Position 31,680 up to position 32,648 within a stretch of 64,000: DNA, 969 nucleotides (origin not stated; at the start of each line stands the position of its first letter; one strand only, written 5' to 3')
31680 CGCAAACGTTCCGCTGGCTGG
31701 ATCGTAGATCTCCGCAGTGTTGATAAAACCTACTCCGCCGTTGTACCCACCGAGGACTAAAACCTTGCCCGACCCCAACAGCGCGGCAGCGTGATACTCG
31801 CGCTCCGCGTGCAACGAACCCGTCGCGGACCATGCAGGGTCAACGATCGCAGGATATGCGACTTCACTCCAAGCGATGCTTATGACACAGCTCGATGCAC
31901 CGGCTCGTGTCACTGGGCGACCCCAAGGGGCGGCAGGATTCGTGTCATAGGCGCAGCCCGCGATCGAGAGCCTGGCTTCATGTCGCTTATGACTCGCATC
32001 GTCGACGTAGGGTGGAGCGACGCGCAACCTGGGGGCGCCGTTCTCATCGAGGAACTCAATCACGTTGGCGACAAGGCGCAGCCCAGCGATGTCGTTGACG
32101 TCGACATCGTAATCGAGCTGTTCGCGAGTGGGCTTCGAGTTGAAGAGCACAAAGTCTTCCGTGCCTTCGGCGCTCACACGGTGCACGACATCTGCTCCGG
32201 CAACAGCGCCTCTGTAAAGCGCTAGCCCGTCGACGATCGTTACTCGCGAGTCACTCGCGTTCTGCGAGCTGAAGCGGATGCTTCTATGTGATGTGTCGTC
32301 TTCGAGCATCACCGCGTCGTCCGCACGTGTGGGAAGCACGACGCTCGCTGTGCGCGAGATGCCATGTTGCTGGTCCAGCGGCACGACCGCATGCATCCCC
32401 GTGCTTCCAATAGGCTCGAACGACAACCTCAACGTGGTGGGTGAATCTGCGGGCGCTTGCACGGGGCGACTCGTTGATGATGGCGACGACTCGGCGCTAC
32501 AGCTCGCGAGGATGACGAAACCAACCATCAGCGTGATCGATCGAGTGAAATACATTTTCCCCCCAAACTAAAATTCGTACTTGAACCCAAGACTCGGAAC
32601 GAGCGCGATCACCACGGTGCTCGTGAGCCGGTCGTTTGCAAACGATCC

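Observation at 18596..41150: Tandem array of seven paralogous secreted beta-propeller / Cys-rich / MYXO-CTERM proteins wired to Ser/Thr kinases and an outer-membrane PEGA barrel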

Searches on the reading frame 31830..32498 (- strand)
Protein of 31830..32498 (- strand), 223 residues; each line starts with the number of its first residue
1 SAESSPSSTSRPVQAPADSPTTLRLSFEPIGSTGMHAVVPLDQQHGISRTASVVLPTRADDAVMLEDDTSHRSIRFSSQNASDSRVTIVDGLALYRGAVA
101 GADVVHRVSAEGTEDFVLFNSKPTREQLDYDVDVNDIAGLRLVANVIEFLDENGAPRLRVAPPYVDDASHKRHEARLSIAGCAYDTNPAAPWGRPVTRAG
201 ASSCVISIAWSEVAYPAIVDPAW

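Call 22: find_homologous_proteins(query=A2, max_evalue=0.001)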
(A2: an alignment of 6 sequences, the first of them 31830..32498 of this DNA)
Query A2 (6 sequences) (223 aa, profile of the alignment): 66 proteins with E <= 0.001 among 8000 candidates.
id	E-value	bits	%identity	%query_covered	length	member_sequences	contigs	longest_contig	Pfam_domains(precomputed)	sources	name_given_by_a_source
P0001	8.1e-80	286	58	82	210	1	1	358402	-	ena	-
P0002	2.3e-78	281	56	88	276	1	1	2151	-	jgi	jgi:hypothetical protein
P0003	1.5e-77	278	53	91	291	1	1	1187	-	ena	-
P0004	1.1e-75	272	58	89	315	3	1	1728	-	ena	-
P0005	1.9e-75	272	56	87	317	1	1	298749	-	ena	-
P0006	4.2e-75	270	56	84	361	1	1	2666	-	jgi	jgi:hypothetical protein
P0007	3.0e-74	268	54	96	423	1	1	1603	-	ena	-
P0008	4.9e-74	267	60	80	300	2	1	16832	-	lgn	-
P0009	1.2e-72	262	51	90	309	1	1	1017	PF13418.13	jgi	jgi:hypothetical protein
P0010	4.2e-71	257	52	87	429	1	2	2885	PF07646.22,PF13415.13,PF01344.32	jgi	jgi:hypothetical protein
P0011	2.5e-68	248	58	74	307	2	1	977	-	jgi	jgi:hypothetical protein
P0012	2.2e-65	239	51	89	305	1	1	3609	-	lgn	-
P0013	1.5e-64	236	53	80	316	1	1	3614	-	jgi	jgi:hypothetical protein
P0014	5.0e-64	234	55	79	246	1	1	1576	-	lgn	-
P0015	5.7e-64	234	53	72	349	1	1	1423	PF13418.13,PF24681.2,PF13415.13,PF24981.2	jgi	jgi:hypothetical protein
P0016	1.5e-61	226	45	85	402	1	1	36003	-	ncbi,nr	ncbi:MAG: hypothetical protein IPI67_17755 [Myxococcales bacterium]|nr:hypothetical protein [Myxococ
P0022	2.9e-56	209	45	78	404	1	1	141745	-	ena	-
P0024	8.9e-55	204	45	80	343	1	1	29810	-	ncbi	-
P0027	1.8e-52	196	43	82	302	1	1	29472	-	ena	-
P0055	7.6e-33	132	57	39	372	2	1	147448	PF07646.22,PF13418.13,PF07250.18,PF13964.13,PF24681.2,PF13415.13,PF24981.2,PF01344.32,PF25210.2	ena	-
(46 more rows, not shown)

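Call 23: find_encoding_contigs(protein=P0005, flank=10000, max_places=2)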
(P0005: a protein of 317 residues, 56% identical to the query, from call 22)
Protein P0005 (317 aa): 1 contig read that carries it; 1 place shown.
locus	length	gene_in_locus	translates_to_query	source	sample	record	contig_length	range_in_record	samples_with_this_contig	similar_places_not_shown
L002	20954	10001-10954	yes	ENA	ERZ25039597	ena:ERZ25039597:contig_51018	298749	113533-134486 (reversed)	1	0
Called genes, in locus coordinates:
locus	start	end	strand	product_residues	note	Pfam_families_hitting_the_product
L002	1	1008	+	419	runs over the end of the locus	PF12710:HAD (weak)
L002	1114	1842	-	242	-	-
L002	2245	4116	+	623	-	PF07250:Glyoxal_oxid_N (faint), PF13415:Beta-prop_FBX42 (faint), PF13418:Beta-prop_TYW4 (faint), PF01344:Kelch_1 (faint), PF07646:Kelch_2 (faint), PF24681:Kelch_KLHDC2_KLHL20_DRC7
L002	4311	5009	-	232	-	-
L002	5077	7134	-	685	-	PF12733:Cadherin-like, PF14312:FG-GAP_2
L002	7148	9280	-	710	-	PF12733:Cadherin-like (weak), PF14312:FG-GAP_2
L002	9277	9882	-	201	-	-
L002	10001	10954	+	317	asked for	-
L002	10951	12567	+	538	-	PF01344:Kelch_1 (faint), PF07250:Glyoxal_oxid_N (faint), PF07646:Kelch_2 (faint), PF13418:Beta-prop_TYW4 (faint), PF24681:Kelch_KLHDC2_KLHL20_DRC7, PF24981:Beta-prop_ATRN-LZTR1 (faint), PF13415:Beta-prop_FBX42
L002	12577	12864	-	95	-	PF05685:Uma2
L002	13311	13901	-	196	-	-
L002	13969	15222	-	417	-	-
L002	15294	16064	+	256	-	-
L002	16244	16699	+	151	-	-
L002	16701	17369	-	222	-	-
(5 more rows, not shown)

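Call 24: find_encoding_contigs(protein=P0001, flank=10000, max_places=2)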
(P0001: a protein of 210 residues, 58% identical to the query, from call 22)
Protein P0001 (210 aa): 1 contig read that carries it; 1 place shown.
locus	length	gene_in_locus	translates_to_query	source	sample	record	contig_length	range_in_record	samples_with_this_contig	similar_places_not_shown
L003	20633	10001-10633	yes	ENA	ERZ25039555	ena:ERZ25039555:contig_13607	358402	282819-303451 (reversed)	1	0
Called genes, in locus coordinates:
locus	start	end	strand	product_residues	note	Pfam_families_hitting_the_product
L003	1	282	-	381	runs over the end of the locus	-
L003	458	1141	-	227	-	PF03055:RPE65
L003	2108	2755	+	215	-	-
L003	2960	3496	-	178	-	PF00440:TetR_N, PF16925:TetR_C_13, PF21993:TetR_C_13_2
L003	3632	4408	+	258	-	PF13417:GST_N_3, PF13409:GST_N_2, PF00043:GST_C (weak), PF13410:GST_C_2 (weak)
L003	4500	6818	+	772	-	PF10162:G8, PF24606:CEMIP_beta-hel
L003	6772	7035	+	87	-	-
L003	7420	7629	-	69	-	-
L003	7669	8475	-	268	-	-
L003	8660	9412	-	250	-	-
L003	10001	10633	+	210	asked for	-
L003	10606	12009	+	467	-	PF01344:Kelch_1 (faint), PF07250:Glyoxal_oxid_N (faint), PF07646:Kelch_2 (faint), PF13415:Beta-prop_FBX42 (faint), PF13964:Beta-prop_Calicin (faint), PF24681:Kelch_KLHDC2_KLHL20_DRC7, PF24681:Kelch_KLHDC2_KLHL20_DRC7, PF24981:Beta-prop_ATRN-LZTR1 (weak), +2 more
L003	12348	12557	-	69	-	PF00575:S1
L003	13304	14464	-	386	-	PF09371:Tex_N, PF22706:Tex_central_region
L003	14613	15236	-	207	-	-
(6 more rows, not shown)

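Call 25: search_protein_families(library=pfam, alignment_id=A2, max_evalue=10)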
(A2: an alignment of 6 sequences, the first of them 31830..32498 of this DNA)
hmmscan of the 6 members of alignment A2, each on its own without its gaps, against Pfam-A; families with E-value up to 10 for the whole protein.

A. member 1, window:31830-32498:- (223 aa): 1 family
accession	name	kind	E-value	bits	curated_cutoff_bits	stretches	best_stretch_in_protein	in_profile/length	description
PF11432.13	DUF3197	-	0.02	15.2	27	1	27-85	53-111/113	Protein of unknown function (DUF3197)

B. families by the number of members that match (of 6 scanned): 2 families
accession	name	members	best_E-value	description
PF24854.1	DUF7728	1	0.017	Domain of unknown function (DUF7728)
PF11432.13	DUF3197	1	0.02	Protein of unknown function (DUF3197)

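Call 37: predict_structure(alignment_id=A4)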
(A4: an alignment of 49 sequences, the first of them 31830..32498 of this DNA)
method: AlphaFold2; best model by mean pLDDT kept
length: 223 residues; sequences in the alignment: 49
mean_pLDDT: 92.3   pTM: 0.86
mean pLDDT of the five models: 92.3, 92.0, 92.0, 91.7, 91.6
residues with pLDDT >= 90: 192; 70-90: 7; 50-70: 23; < 50: 1
segments of 3 or more residues with pLDDT < 50: none
pLDDT, mean of each block of 10 residues (from residue 1): 57 59 85 95 93 98 97 98 97 97 97 97 98 98 97 96 98 98 93 87 98 98 94
secondary structure, 60 per line:
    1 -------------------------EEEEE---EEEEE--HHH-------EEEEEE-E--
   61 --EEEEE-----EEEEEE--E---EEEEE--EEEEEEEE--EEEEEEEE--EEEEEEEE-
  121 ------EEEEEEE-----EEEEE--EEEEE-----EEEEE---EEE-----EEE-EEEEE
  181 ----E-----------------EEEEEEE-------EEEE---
elements in order: E26-30 E34-38 E51-56 E63-67 E73-78 E85-89 E92-99 E102-109 E112-119 E127-133 E139-143 E146-150 E156-160 E164-166 E172-174 E176-180 E203-209 E217-220

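Call 40: find_encoding_contigs(protein=P0016, flank=10000, max_places=2)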
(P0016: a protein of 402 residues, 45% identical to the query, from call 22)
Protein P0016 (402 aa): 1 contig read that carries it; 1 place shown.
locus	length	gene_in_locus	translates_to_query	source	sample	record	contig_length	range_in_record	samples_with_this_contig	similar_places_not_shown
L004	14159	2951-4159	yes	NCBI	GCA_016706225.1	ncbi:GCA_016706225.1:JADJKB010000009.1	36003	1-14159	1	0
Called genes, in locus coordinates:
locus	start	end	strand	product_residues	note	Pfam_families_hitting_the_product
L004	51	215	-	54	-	-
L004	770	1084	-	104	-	-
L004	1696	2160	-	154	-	-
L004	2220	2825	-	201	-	PF13191:AAA_16 (weak), PF13401:AAA_22 (weak)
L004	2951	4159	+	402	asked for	-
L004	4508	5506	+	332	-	PF01344:Kelch_1 (faint)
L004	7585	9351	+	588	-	PF00069:Pkinase, PF07714:PK_Tyr_Ser-Thr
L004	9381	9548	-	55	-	-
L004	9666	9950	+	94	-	-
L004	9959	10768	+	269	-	PF03781:FGE-sulfatase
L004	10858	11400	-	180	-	-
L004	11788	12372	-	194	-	PF01326:PPDK_N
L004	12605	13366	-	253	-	-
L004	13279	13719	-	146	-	-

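Call 41: find_encoding_contigs(protein=P0022, flank=10000, max_places=2)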
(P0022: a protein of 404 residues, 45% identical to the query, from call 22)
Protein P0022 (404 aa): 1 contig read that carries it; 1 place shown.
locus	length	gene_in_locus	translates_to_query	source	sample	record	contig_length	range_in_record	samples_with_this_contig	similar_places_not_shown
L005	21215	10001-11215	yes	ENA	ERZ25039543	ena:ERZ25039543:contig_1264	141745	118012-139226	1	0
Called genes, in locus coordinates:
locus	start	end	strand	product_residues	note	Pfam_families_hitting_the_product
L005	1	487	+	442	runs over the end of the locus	PF02012:BNR (faint)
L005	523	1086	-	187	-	-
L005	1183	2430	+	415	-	PF25021:TEN_NHL (faint), PF01436:NHL (faint), PF23500:DUF7133 (faint)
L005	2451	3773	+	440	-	PF24684:Vgb_lyase (faint), PF25021:TEN_NHL, PF01436:NHL (weak)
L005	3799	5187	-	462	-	-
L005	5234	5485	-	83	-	-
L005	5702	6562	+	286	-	PF00413:Peptidase_M10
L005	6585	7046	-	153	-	PF07681:DoxX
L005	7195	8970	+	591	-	PF02511:Thy1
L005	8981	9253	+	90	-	PF06904:Extensin-like_C (weak)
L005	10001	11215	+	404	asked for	-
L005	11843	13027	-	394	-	-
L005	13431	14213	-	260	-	-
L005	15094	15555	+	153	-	-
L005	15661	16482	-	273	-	PF01266:DAO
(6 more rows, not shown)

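Call 59: find_encoding_contigs(protein=P0024, flank=10000, max_places=1)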
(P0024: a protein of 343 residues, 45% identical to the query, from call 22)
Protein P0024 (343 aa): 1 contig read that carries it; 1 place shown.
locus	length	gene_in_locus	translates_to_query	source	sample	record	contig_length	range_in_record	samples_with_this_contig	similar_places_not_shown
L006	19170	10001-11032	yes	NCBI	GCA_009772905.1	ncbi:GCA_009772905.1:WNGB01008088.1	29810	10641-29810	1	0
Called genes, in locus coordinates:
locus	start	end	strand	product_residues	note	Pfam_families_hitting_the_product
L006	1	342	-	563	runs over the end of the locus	-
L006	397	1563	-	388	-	PF00108:Thiolase_N, PF02803:Thiolase_C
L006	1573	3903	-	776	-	PF02737:3HCDH_N, PF00725:3HCDH, PF00378:ECH_1, PF16113:ECH_2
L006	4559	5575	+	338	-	PF08308:PEGA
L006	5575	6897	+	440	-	-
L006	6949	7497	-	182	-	-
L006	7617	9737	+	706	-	PF00009:GTP_EFTU, PF22042:EF-G_D2, PF03144:GTP_EFTU_D2, PF16658:RF3_C (weak), PF14492:EFG_III, PF03764:EFG_IV, PF00679:EFG_C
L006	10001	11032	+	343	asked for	-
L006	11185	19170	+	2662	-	?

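Call 60: find_encoding_contigs(protein=P0027, flank=10000, max_places=1)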
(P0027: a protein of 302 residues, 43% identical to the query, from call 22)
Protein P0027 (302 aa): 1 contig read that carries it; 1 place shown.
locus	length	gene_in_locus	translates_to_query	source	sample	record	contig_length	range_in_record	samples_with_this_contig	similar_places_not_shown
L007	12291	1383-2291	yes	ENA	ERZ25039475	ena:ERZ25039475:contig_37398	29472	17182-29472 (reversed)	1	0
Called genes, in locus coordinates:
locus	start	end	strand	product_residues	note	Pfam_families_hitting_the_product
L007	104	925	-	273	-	-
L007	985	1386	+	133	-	-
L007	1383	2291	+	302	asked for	-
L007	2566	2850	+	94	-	PF13415:Beta-prop_FBX42 (weak), PF24681:Kelch_KLHDC2_KLHL20_DRC7 (weak), PF24981:Beta-prop_ATRN-LZTR1 (faint), PF01344:Kelch_1 (faint)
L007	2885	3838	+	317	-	PF01344:Kelch_1 (faint), PF24681:Kelch_KLHDC2_KLHL20_DRC7 (faint), PF24981:Beta-prop_ATRN-LZTR1 (weak), PF13415:Beta-prop_FBX42 (weak), PF13418:Beta-prop_TYW4 (weak)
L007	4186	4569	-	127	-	-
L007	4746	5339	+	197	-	PF07484:Collar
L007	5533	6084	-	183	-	PF00905:Transpeptidase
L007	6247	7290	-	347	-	-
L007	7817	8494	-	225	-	PF01795:Methyltransf_5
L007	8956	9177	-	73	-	PF02381:MraZ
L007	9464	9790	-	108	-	-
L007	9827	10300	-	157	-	-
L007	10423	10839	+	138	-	PF17863:AAA_lid_2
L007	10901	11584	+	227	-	-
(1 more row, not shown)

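Call 61: find_encoding_contigs(protein=P0055, flank=10000, max_places=1)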
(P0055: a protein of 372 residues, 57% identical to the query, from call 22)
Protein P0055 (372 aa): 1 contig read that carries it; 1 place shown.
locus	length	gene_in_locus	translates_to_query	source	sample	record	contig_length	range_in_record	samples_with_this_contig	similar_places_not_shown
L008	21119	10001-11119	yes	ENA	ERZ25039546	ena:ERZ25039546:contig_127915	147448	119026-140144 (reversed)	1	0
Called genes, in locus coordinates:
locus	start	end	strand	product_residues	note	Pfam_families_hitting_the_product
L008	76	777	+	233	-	-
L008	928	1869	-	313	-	PF00158:Sigma54_activat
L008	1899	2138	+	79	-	-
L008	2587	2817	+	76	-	-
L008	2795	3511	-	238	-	-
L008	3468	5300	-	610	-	PF00069:Pkinase, PF07714:PK_Tyr_Ser-Thr, PF01636:APH (faint), PF03109:ABC1 (weak), PF14531:Kinase-like (weak)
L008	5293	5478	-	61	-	-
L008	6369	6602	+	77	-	-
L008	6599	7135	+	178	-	-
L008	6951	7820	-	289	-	PF00069:Pkinase, PF07714:PK_Tyr_Ser-Thr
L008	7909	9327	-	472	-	PF00498:FHA, PF00158:Sigma54_activat, PF14532:Sigma54_activ_2, PF07728:AAA_5, PF25601:AAA_lid_14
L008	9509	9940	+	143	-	-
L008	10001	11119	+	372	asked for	PF24681:Kelch_KLHDC2_KLHL20_DRC7, PF24981:Beta-prop_ATRN-LZTR1, PF01344:Kelch_1 (weak), PF13418:Beta-prop_TYW4, PF01344:Kelch_1 (weak), PF24981:Beta-prop_ATRN-LZTR1, PF13415:Beta-prop_FBX42, PF24681:Kelch_KLHDC2_KLHL20_DRC7, +4 more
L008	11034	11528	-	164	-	-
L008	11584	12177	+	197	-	-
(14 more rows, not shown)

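Call 63: search_protein_representatives(alignment_id=A2)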
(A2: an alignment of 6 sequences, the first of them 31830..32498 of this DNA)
Query: 6 sequences, 226 profile positions. Proteins with E-value up to 0.001 (for the whole library): 1529; up to 1e-10: 1282; up to 1e-30: 1048. The best 150 are listed.
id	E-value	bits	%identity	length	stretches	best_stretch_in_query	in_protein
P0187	1.7e-119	414.0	-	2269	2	50-226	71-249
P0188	6.3e-114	395.8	-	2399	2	51-226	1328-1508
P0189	8.0e-111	385.6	-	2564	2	18-226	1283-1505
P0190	5.2e-100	350.3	-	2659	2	43-226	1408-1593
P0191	3.3e-99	347.7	-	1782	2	13-226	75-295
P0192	5.2e-98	343.8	-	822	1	1-226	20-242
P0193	1.5e-97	342.2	-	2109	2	52-226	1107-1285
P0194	6.1e-97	340.2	-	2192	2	62-226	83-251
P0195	1.7e-94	332.2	-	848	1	1-226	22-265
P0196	5.2e-93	327.4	-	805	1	1-226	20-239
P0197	3.6e-88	311.6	-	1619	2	50-226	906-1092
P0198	6.7e-88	310.7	-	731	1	2-226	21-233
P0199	6.1e-87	307.5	-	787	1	28-226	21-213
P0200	2.4e-84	299.1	-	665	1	51-226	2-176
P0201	2.0e-83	296.0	-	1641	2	47-226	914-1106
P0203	4.7e-82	291.6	-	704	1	28-226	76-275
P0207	1.3e-80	286.9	-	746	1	26-226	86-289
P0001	2.6e-80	285.9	-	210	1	44-226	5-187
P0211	4.3e-78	278.6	-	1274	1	41-226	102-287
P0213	3.7e-77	275.5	-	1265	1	23-226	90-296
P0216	5.7e-77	274.9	-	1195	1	17-226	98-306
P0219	9.3e-77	274.2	-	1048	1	25-226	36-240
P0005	6.0e-76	271.6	-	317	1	39-226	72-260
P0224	6.4e-76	271.5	-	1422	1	41-226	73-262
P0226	1.4e-75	270.4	-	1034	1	12-226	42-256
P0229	2.7e-75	269.5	-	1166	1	42-226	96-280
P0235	6.0e-75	268.3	-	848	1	32-226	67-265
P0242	9.9e-74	264.3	-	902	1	37-226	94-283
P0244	1.3e-73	263.9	-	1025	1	48-226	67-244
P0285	3.1e-68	246.4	-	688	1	39-226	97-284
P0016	4.8e-62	226.1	-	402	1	54-226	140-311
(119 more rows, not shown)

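Call 65: list_cluster_members(proteins=[P0192, P0195, P0196, P0198, P0199, P0187, P0188, P0213, P0226, P0235])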
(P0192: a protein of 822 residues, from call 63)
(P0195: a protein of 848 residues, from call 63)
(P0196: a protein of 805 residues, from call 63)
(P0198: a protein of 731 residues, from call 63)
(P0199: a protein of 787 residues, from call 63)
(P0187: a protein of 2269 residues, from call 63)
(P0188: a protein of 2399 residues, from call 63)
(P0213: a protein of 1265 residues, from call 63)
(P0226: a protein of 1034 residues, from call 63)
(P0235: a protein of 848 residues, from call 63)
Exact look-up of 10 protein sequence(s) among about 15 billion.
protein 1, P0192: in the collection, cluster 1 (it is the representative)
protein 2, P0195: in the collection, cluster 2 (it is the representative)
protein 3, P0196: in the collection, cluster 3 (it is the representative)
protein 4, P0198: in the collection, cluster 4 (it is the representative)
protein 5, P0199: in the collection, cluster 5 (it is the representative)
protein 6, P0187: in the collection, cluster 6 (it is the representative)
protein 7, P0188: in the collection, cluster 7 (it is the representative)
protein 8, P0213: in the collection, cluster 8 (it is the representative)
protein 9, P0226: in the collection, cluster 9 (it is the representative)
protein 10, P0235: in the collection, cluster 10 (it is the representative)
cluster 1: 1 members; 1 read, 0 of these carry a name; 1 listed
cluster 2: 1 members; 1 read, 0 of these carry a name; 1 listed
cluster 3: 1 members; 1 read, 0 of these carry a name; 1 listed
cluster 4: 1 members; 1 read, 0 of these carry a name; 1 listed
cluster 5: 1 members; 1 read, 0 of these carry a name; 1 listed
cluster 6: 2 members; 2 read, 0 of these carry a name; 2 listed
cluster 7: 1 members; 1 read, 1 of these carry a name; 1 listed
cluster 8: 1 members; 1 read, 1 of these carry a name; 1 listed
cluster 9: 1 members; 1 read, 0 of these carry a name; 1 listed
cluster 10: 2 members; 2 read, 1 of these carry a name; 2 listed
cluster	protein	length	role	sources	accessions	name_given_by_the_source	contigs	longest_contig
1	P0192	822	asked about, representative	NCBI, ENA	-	-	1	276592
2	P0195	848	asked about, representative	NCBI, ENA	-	-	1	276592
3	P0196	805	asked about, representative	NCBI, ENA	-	-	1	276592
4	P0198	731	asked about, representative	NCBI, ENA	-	-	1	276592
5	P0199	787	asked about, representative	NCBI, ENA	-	-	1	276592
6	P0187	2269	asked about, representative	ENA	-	-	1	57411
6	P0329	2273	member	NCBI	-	-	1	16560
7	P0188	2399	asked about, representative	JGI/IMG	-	hypothetical protein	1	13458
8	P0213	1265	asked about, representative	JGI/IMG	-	MYXO-CTERM domain-containing protein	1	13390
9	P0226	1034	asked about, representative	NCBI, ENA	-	-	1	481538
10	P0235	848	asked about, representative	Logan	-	-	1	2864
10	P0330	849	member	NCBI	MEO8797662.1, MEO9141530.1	MAG: kelch repeat-containing protein [Polyangiaceae bacterium]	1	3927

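Call 66: find_encoding_contigs(protein=P0192, flank=1000, max_places=2)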
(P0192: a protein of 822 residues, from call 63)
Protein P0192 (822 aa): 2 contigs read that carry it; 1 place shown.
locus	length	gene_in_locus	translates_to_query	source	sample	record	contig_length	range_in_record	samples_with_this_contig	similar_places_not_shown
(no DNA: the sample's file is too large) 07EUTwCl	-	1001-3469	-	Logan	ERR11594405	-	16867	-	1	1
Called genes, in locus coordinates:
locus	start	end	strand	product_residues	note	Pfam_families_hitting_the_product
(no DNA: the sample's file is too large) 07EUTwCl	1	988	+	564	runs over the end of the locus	PF07719:TPR_2 (faint), PF08308:PEGA (weak)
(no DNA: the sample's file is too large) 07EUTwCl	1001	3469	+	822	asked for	PF24981:Beta-prop_ATRN-LZTR1 (faint), PF01344:Kelch_1 (faint), PF07646:Kelch_2 (faint), PF13415:Beta-prop_FBX42 (faint), PF24681:Kelch_KLHDC2_KLHL20_DRC7 (weak), PF25210:Kelch_FKB95 (faint), PF13418:Beta-prop_TYW4 (weak)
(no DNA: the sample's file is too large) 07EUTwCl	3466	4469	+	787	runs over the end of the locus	PF13415:Beta-prop_FBX42 (faint), PF01344:Kelch_1 (faint), PF07250:Glyoxal_oxid_N (faint), PF07646:Kelch_2 (faint), PF13964:Beta-prop_Calicin (faint), PF25210:Kelch_FKB95 (faint), PF24981:Beta-prop_ATRN-LZTR1 (weak), PF24681:Kelch_KLHDC2_KLHL20_DRC7 (weak), +1 more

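Call 67: find_encoding_contigs(protein=P0226, flank=10000, max_places=1)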
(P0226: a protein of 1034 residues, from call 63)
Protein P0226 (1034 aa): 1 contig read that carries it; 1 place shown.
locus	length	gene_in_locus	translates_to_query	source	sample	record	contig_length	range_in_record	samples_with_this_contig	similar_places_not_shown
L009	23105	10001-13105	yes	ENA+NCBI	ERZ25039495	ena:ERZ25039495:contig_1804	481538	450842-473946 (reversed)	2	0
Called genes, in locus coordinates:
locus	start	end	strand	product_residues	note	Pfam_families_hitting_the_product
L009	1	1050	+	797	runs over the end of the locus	PF00512:HisKA, PF02518:HATPase_c, PF00072:Response_reg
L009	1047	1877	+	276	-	PF03705:CheR_N, PF01739:CheR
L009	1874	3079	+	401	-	PF00072:Response_reg, PF00512:HisKA (weak), PF02518:HATPase_c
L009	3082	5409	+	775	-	PF00072:Response_reg, PF00989:PAS, PF08448:PAS_4, PF13188:PAS_8 (weak), PF13426:PAS_9 (weak), PF08448:PAS_4 (weak), PF02518:HATPase_c, PF00072:Response_reg, +1 more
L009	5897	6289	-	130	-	PF01850:PIN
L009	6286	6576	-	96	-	PF02604:PhdYeFM_antitox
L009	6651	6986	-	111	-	PF04993:TfoX_N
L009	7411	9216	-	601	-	PF02518:HATPase_c, PF13581:HATPase_c_2 (faint), PF00072:Response_reg, PF00512:HisKA, PF02518:HATPase_c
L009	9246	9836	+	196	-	-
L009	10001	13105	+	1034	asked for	PF24681:Kelch_KLHDC2_KLHL20_DRC7 (weak), PF24981:Beta-prop_ATRN-LZTR1 (faint), PF01344:Kelch_1 (weak), PF07646:Kelch_2 (faint), PF13415:Beta-prop_FBX42, PF24681:Kelch_KLHDC2_KLHL20_DRC7, PF13418:Beta-prop_TYW4 (weak)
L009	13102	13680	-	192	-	PF02669:KdpC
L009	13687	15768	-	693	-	PF12710:HAD (faint), PF00122:E1-E2_ATPase, PF00702:Hydrolase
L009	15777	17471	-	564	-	PF03814:KdpA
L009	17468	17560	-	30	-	PF09604:Potass_KdpF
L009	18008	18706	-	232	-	PF00072:Response_reg, PF00486:Trans_reg_C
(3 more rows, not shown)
